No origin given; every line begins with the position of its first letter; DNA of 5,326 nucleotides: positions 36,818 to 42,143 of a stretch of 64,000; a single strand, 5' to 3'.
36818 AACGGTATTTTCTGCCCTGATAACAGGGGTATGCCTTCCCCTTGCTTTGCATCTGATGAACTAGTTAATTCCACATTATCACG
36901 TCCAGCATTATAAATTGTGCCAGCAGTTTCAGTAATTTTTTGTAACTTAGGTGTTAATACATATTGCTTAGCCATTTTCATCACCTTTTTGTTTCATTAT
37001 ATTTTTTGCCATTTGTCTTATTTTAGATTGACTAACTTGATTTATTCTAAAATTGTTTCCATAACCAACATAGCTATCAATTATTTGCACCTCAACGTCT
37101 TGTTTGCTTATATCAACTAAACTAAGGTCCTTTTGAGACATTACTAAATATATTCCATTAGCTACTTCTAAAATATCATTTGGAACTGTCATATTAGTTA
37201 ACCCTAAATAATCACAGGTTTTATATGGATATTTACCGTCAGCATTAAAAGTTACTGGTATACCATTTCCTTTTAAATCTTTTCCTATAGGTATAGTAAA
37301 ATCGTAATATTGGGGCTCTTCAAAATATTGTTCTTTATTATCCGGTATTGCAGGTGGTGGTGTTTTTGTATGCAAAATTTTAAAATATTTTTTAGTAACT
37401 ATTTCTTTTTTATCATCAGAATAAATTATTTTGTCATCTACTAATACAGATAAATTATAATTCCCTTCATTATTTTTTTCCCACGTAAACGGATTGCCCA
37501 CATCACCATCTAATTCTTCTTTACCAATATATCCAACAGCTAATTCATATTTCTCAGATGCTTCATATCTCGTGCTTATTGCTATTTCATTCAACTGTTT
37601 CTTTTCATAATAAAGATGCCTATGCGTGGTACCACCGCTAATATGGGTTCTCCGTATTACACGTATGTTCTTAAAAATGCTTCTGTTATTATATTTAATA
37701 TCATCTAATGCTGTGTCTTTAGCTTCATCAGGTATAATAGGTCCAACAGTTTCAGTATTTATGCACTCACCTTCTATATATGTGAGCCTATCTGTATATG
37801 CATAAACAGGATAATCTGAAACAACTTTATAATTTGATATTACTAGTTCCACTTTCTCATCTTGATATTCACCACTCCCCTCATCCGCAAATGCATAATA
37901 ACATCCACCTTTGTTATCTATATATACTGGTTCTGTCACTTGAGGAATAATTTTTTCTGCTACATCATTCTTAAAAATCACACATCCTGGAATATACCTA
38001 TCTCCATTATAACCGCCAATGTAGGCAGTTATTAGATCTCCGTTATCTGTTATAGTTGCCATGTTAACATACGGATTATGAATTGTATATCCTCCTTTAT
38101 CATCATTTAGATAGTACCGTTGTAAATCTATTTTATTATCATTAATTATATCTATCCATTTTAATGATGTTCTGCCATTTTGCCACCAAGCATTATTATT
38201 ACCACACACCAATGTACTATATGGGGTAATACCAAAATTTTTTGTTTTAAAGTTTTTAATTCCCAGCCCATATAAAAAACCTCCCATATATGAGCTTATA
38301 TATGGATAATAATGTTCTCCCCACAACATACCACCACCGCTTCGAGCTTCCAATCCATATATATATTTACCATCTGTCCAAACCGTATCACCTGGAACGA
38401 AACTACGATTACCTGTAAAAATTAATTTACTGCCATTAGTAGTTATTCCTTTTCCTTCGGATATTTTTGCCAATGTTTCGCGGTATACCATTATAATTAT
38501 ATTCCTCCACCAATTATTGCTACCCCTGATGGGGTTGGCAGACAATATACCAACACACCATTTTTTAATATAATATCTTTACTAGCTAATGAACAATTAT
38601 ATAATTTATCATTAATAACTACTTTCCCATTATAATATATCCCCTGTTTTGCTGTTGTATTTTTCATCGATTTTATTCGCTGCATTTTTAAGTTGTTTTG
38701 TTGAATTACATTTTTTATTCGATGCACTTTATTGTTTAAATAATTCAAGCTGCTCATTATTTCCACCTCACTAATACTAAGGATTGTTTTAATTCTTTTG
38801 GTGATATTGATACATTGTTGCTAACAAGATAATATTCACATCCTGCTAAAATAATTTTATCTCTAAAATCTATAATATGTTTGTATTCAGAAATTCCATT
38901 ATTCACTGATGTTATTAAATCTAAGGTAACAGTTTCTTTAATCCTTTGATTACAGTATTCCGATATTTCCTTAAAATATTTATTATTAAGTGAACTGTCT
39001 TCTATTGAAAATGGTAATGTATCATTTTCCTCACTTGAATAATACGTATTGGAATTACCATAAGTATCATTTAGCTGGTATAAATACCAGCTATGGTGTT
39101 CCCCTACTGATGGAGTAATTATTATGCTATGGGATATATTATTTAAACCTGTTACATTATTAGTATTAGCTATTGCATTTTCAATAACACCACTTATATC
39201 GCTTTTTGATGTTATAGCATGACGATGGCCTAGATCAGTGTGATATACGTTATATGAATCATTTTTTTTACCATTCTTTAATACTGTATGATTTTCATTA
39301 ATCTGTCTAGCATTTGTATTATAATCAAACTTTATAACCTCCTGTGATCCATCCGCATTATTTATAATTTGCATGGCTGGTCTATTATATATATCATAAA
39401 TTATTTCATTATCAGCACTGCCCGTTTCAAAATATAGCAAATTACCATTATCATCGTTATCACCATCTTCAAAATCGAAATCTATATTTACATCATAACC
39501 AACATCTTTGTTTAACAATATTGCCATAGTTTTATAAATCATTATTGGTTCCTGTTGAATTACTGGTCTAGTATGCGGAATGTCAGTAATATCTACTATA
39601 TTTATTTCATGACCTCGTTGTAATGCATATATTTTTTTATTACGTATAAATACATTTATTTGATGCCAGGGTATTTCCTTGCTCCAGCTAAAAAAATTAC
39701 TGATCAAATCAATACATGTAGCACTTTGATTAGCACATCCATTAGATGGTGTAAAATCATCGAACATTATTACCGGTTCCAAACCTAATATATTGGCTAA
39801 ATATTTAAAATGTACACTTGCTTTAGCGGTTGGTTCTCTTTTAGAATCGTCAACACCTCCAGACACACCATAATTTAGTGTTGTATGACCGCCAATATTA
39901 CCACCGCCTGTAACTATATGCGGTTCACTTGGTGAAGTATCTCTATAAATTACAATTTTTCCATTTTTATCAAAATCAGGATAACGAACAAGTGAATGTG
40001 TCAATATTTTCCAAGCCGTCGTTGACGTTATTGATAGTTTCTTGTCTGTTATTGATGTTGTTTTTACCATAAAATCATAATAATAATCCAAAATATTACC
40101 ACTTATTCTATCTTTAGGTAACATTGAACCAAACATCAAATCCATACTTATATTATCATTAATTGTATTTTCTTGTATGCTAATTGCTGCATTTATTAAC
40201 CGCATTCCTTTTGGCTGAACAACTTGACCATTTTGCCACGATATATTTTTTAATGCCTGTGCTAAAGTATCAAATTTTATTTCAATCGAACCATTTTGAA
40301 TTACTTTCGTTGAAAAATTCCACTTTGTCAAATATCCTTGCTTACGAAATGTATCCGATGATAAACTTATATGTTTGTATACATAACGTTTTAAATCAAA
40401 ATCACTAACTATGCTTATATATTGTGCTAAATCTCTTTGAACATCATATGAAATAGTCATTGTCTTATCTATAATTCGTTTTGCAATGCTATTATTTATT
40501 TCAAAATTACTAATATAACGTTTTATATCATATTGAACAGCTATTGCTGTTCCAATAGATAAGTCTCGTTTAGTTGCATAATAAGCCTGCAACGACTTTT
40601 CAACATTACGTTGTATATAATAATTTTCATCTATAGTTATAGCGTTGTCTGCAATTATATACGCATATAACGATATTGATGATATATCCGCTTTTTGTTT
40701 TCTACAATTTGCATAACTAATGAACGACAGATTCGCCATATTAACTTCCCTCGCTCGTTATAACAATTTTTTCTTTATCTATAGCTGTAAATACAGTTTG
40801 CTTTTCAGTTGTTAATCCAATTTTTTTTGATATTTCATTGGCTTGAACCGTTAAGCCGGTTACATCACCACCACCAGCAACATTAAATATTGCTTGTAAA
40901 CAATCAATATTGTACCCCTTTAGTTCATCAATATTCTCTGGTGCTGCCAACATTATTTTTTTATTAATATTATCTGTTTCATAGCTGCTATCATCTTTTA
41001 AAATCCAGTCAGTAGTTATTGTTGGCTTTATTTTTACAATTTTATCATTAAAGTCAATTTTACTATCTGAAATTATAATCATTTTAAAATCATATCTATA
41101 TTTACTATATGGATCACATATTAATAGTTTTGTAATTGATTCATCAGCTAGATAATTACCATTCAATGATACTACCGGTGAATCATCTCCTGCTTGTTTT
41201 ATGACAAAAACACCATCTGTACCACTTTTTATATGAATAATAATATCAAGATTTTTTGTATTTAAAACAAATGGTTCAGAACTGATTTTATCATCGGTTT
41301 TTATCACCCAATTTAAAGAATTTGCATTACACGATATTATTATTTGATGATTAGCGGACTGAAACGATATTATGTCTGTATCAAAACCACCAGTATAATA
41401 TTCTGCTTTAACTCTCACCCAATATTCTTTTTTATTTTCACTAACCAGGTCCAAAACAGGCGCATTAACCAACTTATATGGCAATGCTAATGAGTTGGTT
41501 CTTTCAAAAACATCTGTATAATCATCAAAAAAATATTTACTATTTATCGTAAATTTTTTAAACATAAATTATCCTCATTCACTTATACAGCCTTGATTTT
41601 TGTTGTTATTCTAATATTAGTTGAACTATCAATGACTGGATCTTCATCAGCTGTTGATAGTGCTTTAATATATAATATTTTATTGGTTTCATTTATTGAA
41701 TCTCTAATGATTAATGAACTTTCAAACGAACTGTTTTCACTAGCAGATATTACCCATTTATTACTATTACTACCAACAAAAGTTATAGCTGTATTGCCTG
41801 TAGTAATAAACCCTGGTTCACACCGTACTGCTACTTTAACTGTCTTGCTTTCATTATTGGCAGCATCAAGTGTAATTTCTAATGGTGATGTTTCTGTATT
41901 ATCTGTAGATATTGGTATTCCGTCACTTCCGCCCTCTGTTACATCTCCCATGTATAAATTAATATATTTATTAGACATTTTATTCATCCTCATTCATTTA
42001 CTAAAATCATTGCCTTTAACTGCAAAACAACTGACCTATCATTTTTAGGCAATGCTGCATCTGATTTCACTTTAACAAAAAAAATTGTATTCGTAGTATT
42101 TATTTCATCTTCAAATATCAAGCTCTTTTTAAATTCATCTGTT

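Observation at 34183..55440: Mosaic composition: AT-rich morphogenesis block inside an otherwise ~50% GC phage, highly similar in protein but not nucleotide to prophage 1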

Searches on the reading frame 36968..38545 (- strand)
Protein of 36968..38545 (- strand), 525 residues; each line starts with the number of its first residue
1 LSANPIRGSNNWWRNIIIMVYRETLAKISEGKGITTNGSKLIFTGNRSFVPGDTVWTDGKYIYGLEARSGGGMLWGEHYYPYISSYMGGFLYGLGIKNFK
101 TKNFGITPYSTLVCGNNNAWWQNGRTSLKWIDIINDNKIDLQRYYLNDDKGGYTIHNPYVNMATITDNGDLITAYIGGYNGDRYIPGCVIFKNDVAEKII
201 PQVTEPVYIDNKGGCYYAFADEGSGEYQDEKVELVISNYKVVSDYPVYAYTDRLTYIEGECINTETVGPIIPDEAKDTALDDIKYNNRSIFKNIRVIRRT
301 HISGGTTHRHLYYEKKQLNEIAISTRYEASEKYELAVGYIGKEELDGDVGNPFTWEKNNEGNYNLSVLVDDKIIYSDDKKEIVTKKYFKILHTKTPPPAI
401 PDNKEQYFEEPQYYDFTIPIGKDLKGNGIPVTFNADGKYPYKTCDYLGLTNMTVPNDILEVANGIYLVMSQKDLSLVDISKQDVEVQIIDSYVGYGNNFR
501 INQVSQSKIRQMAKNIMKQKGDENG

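Call 14: search_protein_families(library=phrogs, proteins=[window:36968-38545:-], max_evalue=0.001)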
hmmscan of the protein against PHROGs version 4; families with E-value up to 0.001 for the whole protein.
window:36968-38545:- (525 aa): 1 family
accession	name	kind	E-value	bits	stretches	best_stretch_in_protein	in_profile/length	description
phrog_22010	-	unknown function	2.5e-07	31.3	1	29-72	9-52/399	-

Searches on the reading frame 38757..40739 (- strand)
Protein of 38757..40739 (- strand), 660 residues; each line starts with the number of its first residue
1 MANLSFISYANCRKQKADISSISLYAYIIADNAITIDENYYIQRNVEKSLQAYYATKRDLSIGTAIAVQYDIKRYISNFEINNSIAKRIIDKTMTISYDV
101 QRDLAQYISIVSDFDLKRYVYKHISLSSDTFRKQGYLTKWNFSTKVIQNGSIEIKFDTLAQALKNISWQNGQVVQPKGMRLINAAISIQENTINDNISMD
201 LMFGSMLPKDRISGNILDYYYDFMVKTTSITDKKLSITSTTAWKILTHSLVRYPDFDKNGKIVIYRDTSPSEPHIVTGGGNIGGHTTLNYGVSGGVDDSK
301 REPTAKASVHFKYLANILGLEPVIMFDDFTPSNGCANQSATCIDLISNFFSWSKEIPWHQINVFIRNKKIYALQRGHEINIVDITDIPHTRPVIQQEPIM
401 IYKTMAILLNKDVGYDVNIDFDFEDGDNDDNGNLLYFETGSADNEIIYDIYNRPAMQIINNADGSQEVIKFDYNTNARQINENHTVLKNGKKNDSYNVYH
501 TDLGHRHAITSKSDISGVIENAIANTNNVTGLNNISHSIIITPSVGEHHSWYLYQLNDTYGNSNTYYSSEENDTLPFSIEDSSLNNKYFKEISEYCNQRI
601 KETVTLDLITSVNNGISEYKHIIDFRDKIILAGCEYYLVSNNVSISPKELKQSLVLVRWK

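Call 14: search_protein_families(library=phrogs, proteins=[window:38757-40739:-], max_evalue=0.001)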
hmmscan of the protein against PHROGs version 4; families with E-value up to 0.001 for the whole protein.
window:38757-40739:- (660 aa): 2 families
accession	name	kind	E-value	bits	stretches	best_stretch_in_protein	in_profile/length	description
phrog_24491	-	unknown function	8e-39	134.6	2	304-396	297-389/668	-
phrog_35371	-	unknown function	1.5e-13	51.7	1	573-659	202-295/297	-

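Call 50: find_related_loci(query=window:38757-40739:-, collection=viral_contigs, flank=10000)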
Query window:38757-40739:- (660 aa) in viral_contigs; peptide patterns used: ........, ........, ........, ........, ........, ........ (x = any residue, [..] = any of these).
9 stretches matched a pattern, but none encodes a relative of the query by tblastn (E <= 1e-3).

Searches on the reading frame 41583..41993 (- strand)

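Call 14: search_protein_families(library=phrogs, proteins=[window:41583-41993:-], max_evalue=0.001)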
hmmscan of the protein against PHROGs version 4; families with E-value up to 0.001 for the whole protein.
window:41583-41993:- (136 aa): 1 family
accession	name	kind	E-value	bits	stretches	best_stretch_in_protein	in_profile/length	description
phrog_23562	-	unknown function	9.3e-26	91.7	1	10-128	4-129/137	-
